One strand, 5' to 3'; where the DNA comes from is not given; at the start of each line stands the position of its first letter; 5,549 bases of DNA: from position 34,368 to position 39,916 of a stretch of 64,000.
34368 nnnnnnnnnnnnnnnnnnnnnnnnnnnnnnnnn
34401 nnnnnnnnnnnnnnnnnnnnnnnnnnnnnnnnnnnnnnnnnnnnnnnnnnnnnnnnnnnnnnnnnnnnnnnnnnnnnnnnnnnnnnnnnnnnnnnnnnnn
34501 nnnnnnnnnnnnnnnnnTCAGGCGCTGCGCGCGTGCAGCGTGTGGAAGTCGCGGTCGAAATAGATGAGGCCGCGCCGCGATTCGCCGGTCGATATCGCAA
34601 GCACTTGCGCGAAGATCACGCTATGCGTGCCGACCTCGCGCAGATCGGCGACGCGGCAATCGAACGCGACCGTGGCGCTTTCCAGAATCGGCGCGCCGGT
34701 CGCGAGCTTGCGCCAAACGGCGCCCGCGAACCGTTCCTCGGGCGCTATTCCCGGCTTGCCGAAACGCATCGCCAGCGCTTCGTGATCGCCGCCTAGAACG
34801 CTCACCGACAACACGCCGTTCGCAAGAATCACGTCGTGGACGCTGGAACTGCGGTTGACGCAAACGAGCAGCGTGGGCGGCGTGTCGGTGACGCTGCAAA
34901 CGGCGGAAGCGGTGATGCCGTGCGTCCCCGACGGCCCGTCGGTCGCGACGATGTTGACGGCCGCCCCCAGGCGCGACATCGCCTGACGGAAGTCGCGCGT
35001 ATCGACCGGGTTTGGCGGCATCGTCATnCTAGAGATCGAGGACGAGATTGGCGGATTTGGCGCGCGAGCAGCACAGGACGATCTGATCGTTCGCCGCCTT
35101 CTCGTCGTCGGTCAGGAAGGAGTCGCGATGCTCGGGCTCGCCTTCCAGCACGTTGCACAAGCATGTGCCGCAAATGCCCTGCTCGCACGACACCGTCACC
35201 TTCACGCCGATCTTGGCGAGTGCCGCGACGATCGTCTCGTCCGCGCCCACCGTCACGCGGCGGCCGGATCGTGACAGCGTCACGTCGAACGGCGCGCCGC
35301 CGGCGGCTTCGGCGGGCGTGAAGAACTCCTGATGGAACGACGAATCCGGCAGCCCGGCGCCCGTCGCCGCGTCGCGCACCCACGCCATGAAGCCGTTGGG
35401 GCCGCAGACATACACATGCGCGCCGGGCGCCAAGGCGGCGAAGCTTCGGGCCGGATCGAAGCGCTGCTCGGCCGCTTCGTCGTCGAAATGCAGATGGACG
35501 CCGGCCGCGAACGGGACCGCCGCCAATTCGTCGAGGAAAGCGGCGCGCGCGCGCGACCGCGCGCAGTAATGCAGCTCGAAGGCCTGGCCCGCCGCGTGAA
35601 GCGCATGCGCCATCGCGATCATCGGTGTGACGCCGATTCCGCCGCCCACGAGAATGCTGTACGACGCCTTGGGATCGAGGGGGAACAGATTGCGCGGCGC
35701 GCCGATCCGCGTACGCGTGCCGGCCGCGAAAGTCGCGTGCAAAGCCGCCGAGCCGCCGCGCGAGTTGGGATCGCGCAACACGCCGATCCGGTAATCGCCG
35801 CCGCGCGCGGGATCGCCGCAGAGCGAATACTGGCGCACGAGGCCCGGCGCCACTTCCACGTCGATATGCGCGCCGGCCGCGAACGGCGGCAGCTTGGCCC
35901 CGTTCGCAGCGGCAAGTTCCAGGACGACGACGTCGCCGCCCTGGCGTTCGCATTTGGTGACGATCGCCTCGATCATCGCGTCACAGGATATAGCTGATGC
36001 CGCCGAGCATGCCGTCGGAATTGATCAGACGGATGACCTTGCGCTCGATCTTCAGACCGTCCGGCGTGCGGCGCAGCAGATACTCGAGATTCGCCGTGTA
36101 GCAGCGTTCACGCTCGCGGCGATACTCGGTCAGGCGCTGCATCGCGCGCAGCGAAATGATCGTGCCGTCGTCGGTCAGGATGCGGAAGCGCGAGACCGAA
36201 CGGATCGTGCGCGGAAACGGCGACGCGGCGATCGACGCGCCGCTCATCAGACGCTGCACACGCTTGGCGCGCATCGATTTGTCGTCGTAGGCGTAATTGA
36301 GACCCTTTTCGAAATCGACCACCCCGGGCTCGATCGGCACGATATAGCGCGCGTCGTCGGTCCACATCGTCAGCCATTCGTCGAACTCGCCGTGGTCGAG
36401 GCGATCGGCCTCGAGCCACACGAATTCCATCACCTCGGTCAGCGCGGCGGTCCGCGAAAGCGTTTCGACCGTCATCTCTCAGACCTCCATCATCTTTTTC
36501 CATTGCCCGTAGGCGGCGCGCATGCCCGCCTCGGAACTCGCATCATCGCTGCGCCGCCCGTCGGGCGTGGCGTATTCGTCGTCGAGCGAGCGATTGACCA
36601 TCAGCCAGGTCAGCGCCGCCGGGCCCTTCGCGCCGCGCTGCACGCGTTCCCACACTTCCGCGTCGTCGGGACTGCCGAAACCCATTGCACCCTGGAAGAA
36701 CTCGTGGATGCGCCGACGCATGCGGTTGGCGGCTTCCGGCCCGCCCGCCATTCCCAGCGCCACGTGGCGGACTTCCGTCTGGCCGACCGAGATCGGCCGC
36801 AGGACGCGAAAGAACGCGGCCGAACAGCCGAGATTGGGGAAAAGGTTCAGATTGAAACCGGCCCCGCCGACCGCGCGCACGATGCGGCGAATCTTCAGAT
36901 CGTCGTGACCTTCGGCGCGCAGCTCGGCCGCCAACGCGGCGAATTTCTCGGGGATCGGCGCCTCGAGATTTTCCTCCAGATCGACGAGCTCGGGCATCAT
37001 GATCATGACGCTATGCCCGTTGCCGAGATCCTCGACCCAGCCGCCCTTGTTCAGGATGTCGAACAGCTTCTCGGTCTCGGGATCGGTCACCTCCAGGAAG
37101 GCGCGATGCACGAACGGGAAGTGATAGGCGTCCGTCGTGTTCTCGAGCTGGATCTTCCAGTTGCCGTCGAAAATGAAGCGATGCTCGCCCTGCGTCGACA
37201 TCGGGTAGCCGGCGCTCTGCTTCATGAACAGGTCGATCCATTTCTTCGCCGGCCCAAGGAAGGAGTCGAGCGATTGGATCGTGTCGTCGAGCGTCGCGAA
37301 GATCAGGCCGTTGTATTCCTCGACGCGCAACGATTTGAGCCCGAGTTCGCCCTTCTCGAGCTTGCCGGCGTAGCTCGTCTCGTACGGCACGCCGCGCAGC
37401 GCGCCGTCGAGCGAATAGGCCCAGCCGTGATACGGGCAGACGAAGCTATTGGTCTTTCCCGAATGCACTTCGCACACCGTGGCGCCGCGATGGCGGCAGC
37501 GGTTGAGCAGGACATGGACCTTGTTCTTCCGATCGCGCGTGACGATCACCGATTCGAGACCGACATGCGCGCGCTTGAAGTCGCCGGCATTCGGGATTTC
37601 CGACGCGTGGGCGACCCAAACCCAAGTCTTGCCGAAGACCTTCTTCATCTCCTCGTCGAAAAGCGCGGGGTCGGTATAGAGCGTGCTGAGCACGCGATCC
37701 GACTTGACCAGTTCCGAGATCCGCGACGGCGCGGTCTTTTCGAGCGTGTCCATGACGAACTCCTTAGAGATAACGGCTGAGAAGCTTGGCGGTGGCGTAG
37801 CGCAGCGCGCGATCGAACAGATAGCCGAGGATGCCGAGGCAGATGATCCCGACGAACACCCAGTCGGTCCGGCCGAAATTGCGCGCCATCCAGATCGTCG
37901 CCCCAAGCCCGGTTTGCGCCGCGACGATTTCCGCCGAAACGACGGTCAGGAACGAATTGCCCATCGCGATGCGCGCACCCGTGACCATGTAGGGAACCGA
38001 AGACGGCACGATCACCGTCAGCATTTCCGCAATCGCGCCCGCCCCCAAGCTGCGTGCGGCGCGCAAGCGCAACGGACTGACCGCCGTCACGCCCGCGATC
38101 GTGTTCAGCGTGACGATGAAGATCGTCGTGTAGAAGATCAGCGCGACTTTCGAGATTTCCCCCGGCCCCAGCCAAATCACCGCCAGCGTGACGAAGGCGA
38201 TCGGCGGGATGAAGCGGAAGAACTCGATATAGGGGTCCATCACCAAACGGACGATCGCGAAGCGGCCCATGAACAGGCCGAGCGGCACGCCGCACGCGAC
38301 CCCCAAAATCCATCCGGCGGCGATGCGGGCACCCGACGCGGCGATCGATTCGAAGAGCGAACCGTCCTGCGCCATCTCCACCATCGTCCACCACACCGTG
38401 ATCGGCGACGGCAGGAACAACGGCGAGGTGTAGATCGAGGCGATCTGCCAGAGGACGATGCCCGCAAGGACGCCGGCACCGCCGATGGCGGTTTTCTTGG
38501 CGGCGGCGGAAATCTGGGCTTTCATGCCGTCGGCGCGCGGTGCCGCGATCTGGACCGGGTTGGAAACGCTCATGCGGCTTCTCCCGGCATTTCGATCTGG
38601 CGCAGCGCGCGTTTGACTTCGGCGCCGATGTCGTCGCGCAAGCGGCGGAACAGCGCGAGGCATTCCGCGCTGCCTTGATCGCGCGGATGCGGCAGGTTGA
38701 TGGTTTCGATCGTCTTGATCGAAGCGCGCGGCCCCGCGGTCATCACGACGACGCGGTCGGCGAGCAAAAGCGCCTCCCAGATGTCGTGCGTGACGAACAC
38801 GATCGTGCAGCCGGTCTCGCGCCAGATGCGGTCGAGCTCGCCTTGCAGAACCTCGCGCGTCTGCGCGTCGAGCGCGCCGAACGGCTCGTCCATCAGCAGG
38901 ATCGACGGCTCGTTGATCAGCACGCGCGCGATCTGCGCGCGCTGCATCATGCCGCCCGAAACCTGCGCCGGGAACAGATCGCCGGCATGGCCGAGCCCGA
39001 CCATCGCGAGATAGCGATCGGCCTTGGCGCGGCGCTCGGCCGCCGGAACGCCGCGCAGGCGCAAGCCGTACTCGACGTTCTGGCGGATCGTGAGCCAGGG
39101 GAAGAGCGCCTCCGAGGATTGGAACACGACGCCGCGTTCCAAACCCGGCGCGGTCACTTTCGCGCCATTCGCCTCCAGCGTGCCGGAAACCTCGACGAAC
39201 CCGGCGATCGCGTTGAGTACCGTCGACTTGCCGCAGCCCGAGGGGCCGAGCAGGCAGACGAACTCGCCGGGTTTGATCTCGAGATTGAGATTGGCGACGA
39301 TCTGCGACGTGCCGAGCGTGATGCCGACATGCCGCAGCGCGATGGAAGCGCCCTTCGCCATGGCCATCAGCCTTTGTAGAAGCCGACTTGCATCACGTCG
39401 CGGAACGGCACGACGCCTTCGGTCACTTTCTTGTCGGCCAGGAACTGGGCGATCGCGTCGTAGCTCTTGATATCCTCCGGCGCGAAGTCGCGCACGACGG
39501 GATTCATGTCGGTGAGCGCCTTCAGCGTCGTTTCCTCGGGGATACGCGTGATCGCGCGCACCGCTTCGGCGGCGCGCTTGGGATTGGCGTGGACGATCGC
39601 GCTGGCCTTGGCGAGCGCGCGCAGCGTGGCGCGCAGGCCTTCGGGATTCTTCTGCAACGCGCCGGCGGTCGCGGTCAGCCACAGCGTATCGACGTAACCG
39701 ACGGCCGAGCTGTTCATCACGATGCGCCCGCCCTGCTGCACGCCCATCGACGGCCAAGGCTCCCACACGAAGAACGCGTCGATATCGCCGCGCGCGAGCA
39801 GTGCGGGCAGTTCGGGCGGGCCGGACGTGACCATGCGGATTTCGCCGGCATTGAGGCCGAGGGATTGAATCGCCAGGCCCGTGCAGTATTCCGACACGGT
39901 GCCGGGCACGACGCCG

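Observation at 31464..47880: Island-borne catabolic module: amidase, Rieske dioxygenase and a TcpA/TcpB-type hydroxyquinol pathway. Predicted substrate class is aryl-amide/aminophenol or substituted phenol.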

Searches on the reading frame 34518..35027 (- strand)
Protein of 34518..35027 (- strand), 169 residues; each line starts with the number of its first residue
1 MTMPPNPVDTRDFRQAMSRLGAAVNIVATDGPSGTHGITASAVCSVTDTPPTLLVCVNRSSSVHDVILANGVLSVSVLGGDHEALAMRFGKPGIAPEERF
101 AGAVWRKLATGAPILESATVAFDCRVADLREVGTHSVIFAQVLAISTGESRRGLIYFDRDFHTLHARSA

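Call 4: search_protein_families(library=pfam, proteins=[window:34518-35027:-], max_evalue=0.001)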
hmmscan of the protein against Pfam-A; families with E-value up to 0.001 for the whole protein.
window:34518-35027:- (169 aa): 1 family
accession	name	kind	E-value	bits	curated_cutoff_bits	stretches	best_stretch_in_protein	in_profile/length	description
PF01613.24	Flavin_Reduct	-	2.2e-38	132.2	27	1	17-164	1-152/153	Flavin reductase like domain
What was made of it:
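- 34518..35027 (-): IacG-like flavin reductase, 169 aa. Pfam Flavin_Reduct (call 4).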

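Call 6: search_protein_families(library=ncbifam, proteins=[window:34518-35027:-], max_evalue=0.00001)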
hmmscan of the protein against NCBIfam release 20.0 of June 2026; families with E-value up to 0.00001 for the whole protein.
window:34518-35027:- (169 aa): 8 families
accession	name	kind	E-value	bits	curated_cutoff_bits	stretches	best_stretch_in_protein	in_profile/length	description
TIGR03615.1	RutF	equivalog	2.1e-60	203.3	254.75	1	8-164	1-156/156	NADH-dependent FMN reductase RutF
TIGR02296.1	HpaC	equivalog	5.9e-49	166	205.95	1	13-164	1-153/154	4-hydroxyphenylacetate 3-monooxygenase, reductase component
NF012030.0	PRK15486.1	equivalog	6.1e-40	136.7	315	1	12-164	9-162/170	4-hydroxyphenylacetate 3-monooxygenase reductase subunit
NF052639.1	FlvnRedFerAPor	equivalog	5.1e-24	84.7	260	1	9-158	3-149/158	flavin reductase FerA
NF042921.1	HpaC_Thermus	equivalog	1.8e-22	80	200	1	12-164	4-149/150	4-hydroxyphenylacetate 3-monooxygenase reductase subunit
NF045630.1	monooxsub_HsaB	equivalog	1.6e-21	77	230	1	7-163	4-158/186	3-hydroxy-9,10-secoandrosta-1,3,5(10)-triene-9,17-dione monooxygenase reductase subunit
NF045733.1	StyMonoxStyB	equivalog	4e-18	65.8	200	1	12-163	3-148/150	styrene monooxygenase NADH-dependent flavin reductase subunit StyB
NF045919.1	HphnlacHdxRed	equivalog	1.5e-16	60.4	340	1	8-157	5-151/309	p-hydroxyphenylacetate 3-hydroxylase reductase component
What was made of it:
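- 34518..35027 (-): NCBIfam RutF/HpaC-like, below cut-off (call 6).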

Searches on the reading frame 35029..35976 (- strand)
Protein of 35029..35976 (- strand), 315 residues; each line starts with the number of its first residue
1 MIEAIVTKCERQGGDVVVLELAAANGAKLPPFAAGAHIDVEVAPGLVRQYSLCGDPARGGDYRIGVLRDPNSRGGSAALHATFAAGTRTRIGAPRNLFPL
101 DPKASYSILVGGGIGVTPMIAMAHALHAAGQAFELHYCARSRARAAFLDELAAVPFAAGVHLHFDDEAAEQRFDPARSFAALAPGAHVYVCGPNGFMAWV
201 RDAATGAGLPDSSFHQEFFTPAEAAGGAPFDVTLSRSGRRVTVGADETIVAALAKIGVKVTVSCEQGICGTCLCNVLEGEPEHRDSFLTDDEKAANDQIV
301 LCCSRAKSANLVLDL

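Call 4: search_protein_families(library=pfam, proteins=[window:35029-35976:-], max_evalue=0.001)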
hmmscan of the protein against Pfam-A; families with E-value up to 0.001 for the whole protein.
window:35029-35976:- (315 aa): 4 families
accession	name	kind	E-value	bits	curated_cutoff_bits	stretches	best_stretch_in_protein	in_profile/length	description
PF00111.32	Fer2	-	9.3e-14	51.6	21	1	233-306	2-76/77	2Fe-2S iron-sulfur cluster binding domain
PF22290.1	DmmA-like_N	-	2.9e-08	34.6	33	1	98-213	12-123/124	Dimethylamine monooxygenase subunit DmmA-like, N-terminal domain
PF00175.26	NAD_binding_1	-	4.2e-06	27.8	22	1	109-201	1-108/109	Oxidoreductase NAD-binding domain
PF13510.11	Fer2_4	-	0.00047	20.6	22.8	0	232-270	4-52/82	2Fe-2S iron-sulfur cluster binding domain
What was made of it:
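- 35029..35976 (-): IacF-like PDR-type reductase (FNR-like domain with a C-terminal 2Fe-2S ferredoxin domain), 315 aa. Pfam Fer2 at residues 233-306 and NAD_binding_1 (call 4).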

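Call 6: search_protein_families(library=ncbifam, proteins=[window:35029-35976:-], max_evalue=0.00001)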
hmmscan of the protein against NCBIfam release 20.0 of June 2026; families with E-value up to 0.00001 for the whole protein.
window:35029-35976:- (315 aa): 11 families
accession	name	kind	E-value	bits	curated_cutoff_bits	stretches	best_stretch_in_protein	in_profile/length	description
NF009805.0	PRK13289.1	equivalog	8.1e-25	87.6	432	1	6-224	159-397/399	NO-inducible flavohemoprotein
NF058606.1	GlBtMonoRdsGbcB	equivalog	5.3e-22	78.2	500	1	46-309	60-357/362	glycine betaine monooxygenase reductase subunit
TIGR02160.1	PA_CoA_Oxy5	hypoth_equivalog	6e-22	77.9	420.8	1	46-314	50-350/352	1,2-phenylacetyl-CoA epoxidase subunit PaaE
NF007964.0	PRK10684.1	equivalog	9.3e-21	74.1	383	1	31-313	36-332/333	NADH oxidoreductase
NF040810.1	BenC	equivalog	6.3e-20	71.6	430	2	3-221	106-332/333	benzoate 1,2-dioxygenase electron transfer component BenC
NF045803.1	MethMoxFADbindMmoC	equivalog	3.9e-15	55.4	500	0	4-151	109-262/343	aromatic/alkene monooxygenase hydroxylase FAD-binding subunit MmoC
NF004317.0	PRK05713.1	equivalog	1.2e-09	37.9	338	1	236-302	6-72/312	iron-sulfur-binding ferredoxin reductase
NF008822.0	PRK11872.1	equivalog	1.7e-08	33.9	402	0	241-308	17-86/341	anthranilate 1,2-dioxygenase electron transfer component AntC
NF000796.0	PRK00054.1-1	equivalog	2.9e-07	30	224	1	104-205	90-190/254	dihydroorotate dehydrogenase electron transfer subunit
TIGR02008.1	fdx_plant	subfamily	3.5e-07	29.9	81.15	1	232-307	5-83/97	ferredoxin [2Fe-2S]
NF007985.1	PRK10713.1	equivalog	9.5e-06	25.1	75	0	232-308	1-75/81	class I ribonucleotide reductase maintenance protein YfaE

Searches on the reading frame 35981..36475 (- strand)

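Call 4: search_protein_families(library=pfam, proteins=[window:35981-36475:-], max_evalue=0.001)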
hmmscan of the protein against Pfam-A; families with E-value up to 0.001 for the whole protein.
window:35981-36475:- (164 aa): 1 family
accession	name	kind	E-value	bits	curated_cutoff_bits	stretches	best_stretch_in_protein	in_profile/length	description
PF00866.24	Ring_hydroxyl_B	-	3.3e-19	69.8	27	1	22-153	2-140/144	Ring hydroxylating beta subunit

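Call 6: search_protein_families(library=ncbifam, proteins=[window:35981-36475:-], max_evalue=0.00001)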
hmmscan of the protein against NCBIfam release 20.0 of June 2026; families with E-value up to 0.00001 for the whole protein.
window:35981-36475:- (164 aa): 4 families
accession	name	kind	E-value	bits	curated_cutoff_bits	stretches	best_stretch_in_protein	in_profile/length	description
NF007479.0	PRK10069.1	subfamily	3.4e-14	53.3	145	1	8-150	17-171/185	3-phenylpropionate/cinnamic acid dioxygenase subunit beta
TIGR03231.1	anthran_1_2_B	equivalog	9.5e-13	48.6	213.5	1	16-153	2-144/155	anthranilate 1,2-dioxygenase small subunit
TIGR03232.1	benzo_1_2_benB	equivalog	2.7e-09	37.1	225.55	1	15-152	1-143/155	benzoate 1,2-dioxygenase small subunit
NF042947.1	3PPDioc_HcaF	equivalog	3.1e-07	30.5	230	1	13-137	10-143/172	3-phenylpropionate/cinnamic acid dioxygenase subunit beta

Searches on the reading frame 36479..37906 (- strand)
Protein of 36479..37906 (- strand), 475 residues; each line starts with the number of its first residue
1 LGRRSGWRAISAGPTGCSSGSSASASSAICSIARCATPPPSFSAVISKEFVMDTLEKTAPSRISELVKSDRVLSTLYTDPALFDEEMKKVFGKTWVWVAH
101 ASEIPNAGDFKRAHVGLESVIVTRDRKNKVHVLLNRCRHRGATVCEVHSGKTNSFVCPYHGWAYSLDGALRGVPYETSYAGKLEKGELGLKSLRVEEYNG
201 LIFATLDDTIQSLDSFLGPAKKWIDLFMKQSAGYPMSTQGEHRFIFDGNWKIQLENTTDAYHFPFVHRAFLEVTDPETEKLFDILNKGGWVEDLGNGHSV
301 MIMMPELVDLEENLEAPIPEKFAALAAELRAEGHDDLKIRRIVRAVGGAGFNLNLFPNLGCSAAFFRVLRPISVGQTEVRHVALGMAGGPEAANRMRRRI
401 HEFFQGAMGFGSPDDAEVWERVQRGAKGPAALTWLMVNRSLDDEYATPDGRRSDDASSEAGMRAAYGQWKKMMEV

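Call 4: search_protein_families(library=pfam, proteins=[window:36479-37906:-], max_evalue=0.001)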
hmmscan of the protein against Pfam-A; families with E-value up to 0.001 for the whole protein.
window:36479-37906:- (475 aa): 2 families
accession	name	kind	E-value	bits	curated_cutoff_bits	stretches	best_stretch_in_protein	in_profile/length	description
PF00355.32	Rieske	-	1.9e-19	69.8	20.3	1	94-178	1-83/88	Rieske [2Fe-2S] domain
PF00848.25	Ring_hydroxyl_A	-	1.7e-14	54.6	24.9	1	246-431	14-182/208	Ring hydroxylating alpha subunit (catalytic domain)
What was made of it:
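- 35981..37753 (-): IacC/IacD-like Rieske oxygenase: alpha (36479-37753, 424 aa) and beta (35981-36475, 164 aa). Pfam Rieske, Ring_hydroxyl_A and Ring_hydroxyl_B (call 4).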

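Call 6: search_protein_families(library=ncbifam, proteins=[window:36479-37906:-], max_evalue=0.00001)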
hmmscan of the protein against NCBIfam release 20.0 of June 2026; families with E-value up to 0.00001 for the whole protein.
window:36479-37906:- (475 aa): 6 families
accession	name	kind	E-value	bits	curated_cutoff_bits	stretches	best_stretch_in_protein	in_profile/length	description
NF042946.1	3PPDioc_HcaE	equivalog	2.4e-58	198.2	830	1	68-473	12-429/450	3-phenylpropionate/cinnamic acid dioxygenase subunit alpha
TIGR03229.1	benzo_1_2_benA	equivalog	1.3e-57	195.6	780.95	1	71-449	15-395/433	benzoate 1,2-dioxygenase large subunit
TIGR03228.1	anthran_1_2_A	equivalog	5.2e-57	193.5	671.9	2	71-271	15-217/438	anthranilate 1,2-dioxygenase large subunit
NF041684.1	ant_diox_AndAc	equivalog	1.1e-45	156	750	1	69-267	20-222/418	anthranilate 1,2-dioxygenase large subunit AndAc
NF058607.1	GlBtMonoOxGbcA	equivalog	1.9e-38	132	670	1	72-271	33-226/420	glycine betaine monooxygenase oxygenase subunit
NF052579.1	BetMthstMoxSdmAMthl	equivalog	5.1e-07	29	600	1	105-208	27-128/351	4beta-methylsterol monooxygenase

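Call 8: search_solved_structures(query=window:36479-37906:-, max_evalue=1e-10)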
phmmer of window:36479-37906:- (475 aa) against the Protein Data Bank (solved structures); distinct sequences matched with E-value up to 1e-10: 29.
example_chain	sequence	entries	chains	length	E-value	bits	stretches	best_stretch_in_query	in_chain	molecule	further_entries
9jp5_A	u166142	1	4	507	9.8e-48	166.2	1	65-452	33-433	Phthalate 3,4-dioxygenase alpha subunit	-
1uli_A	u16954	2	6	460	7.4e-47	163.3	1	57-263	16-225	biphenyl dioxygenase large subunit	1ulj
2b1x_A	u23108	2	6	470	1.2e-46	162.6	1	68-433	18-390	naphthalene dioxygenase large subunit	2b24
8k0a_A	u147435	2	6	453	9.7e-46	159.6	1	68-472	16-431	3-phenylpropionate/cinnamic acid dioxygenase subunit alpha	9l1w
2xr8_A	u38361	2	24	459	2.1e-45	158.5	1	60-473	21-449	BIPHENYL DIOXYGENASE SUBUNIT ALPHA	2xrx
2xsh_A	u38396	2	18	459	2.8e-45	158.1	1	60-473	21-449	BIPHENYL DIOXYGENASE SUBUNIT ALPHA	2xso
2yfi_A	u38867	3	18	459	3.6e-45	157.7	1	60-473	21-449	BIPHENYL DIOXYGENASE SUBUNIT ALPHA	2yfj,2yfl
5aeu_A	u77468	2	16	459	1.2e-44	156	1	60-473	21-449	BIPHENYL DIOXYGENASE SUBUNIT ALPHA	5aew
3en1_A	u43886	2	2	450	1.2e-43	152.7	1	70-264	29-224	Benzene 1,2-dioxygenase subunit alpha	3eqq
4hjl_A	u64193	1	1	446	1.3e-42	149.3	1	76-431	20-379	Naphthalene 1,2-dioxygenase subunit alpha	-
1eg9_A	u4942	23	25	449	1.4e-42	149.2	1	76-431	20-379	PROTEIN (NAPHTHALENE 1,2-DIOXYGENASE ALPHA SUBUNIT) | NAPHTHALENE 1,2-DIOXYGENASE | NAPHTHALENE 1,2-DIOXYGENASE ALPHA SUBUNIT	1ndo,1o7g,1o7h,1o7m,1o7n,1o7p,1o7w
2hmj_A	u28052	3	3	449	2e-42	148.7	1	76-430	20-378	Naphthalene 1,2-dioxygenase alpha subunit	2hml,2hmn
5xbp_A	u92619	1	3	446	1.2e-41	146.1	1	76-427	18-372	3NT oxygenase alpha subunit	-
2bmo_A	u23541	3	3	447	3.1e-41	144.7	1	76-427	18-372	OXYGENASE-ALPHA NBDO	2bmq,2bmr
7vju_A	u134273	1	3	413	5.1e-41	144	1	70-454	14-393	Rieske (2Fe-2S) domain protein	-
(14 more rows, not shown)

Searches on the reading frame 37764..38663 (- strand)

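Call 4: search_protein_families(library=pfam, proteins=[window:37764-38663:-], max_evalue=0.001)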
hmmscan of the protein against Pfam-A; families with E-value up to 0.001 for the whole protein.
window:37764-38663:- (299 aa): 1 family
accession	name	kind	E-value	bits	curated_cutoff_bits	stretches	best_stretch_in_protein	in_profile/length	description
PF00528.27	BPD_transp_1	-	2.2e-22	80.1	26.4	1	125-290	1-178/184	Binding-protein-dependent transport system inner membrane component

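Call 6: search_protein_families(library=ncbifam, proteins=[window:37764-38663:-], max_evalue=0.00001)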
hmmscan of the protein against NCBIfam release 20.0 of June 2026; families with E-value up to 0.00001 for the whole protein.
window:37764-38663:- (299 aa): 5 families
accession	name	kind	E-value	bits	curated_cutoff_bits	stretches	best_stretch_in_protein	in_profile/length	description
NF007545.0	PRK10160.1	equivalog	8.9e-46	156.5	342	1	69-294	36-267/275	taurine ABC transporter permease TauC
NF040733.1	ABC_perm_U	equivalog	6.1e-44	150.4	295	1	67-294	17-245/251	ABC transporter permease subunit SaoP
TIGR01183.1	ntrB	equivalog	2.9e-31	108.7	209.05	1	99-288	11-200/202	nitrate ABC transporter permease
NF008470.0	PRK11365.1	equivalog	2.4e-30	105.8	347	1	69-288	22-243/263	aliphatic sulfonate ABC transporter permease SsuC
TIGR03416.1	ABC_choXWV_perm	equivalog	8.4e-08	32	363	1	103-286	84-266/267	choline ABC transporter permease subunit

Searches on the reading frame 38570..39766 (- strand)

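Call 4: search_protein_families(library=pfam, proteins=[window:38570-39766:-], max_evalue=0.001)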
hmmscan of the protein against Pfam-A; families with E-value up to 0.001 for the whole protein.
window:38570-39766:- (398 aa): 3 families
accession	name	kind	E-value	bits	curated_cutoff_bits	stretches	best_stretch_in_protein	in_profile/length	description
PF00005.33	ABC_tran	-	3e-29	102.8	25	1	158-296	2-136/137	ABC transporter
PF13304.12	AAA_21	-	5.1e-05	23.9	27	0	169-212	1-39/304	AAA domain, putative AbiEii toxin, Type IV TA system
PF03193.22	RsgA_GTPase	-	0.00035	20.9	30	1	150-190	90-129/174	RsgA GTPase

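Call 6: search_protein_families(library=ncbifam, proteins=[window:38570-39766:-], max_evalue=0.00001)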
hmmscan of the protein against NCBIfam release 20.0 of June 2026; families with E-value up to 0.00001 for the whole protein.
window:38570-39766:- (398 aa): 178 families (the best 25 are shown)
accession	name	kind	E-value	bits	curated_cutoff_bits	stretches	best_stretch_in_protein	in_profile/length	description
TIGR01184.1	ntrCD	subfamily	4.9e-67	225.9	291.8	1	158-365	2-211/230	nitrate ABC transporter ATP-binding protein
NF040729.1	ABC_ATP_SaoA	equivalog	2.6e-63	213.8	360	1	154-377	18-240/248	ABC transporter ATP-binding protein SaoA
NF008421.0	PRK11248.1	equivalog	4.5e-63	213.1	357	1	145-353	5-213/255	taurine ABC transporter ATP-binding subunit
TIGR03265.1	PhnT2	equivalog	2.5e-62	211.2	457.7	1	142-356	5-222/353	putative 2-aminoethylphosphonate ABC transporter ATP-binding protein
NF006987.0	PRK09452.1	equivalog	4.5e-58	196.8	482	1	138-347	14-226/378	spermidine/putrescine ABC transporter ATP-binding protein PotA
TIGR01187.1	potA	subfamily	2.5e-54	184.6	355.6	1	172-363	1-194/325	polyamine ABC transporter ATP-binding protein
TIGR00968.1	3a0106s01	subfamily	6.4e-53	179.7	342.75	1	145-355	4-217/237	sulfate ABC transporter ATP-binding protein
TIGR03258.1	PhnT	equivalog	1.6e-52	178.8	499.15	1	140-370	7-240/359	2-aminoethylphosphonate ABC transport system ATP-binding subunit PhnT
TIGR01186.1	proV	subfamily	7e-52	176.7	326.6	1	152-356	4-217/363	betaine/proline/choline family ABC transporter ATP-binding protein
NF043075.1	MMSYN1_0197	equivalog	1.1e-50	172.5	550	1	142-356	3-220/341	spermidine/putrescine ABC transporter ATP-binding protein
NF008420.0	PRK11247.1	equivalog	3.1e-49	167.5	395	1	134-372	5-234/257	aliphatic sulfonates ABC transporter ATP-binding protein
NF008653.0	PRK11650.1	subfamily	7e-49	166.8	432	1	140-351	2-217/357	sn-glycerol-3-phosphate ABC transporter ATP-binding protein UgpC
NF008105.0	PRK10851.1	equivalog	3.6e-48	164.1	502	1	141-356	2-224/362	sulfate/thiosulfate ABC transporter ATP-binding protein CysA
NF008513.0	PRK11432.1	equivalog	4.4e-48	164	496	1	141-348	6-216/351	ferric ABC transporter ATP-binding protein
NF008233.0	PRK11000.1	equivalog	2.1e-47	161.7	568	1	140-350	2-215/369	maltose/maltodextrin ABC transporter ATP-binding protein MalK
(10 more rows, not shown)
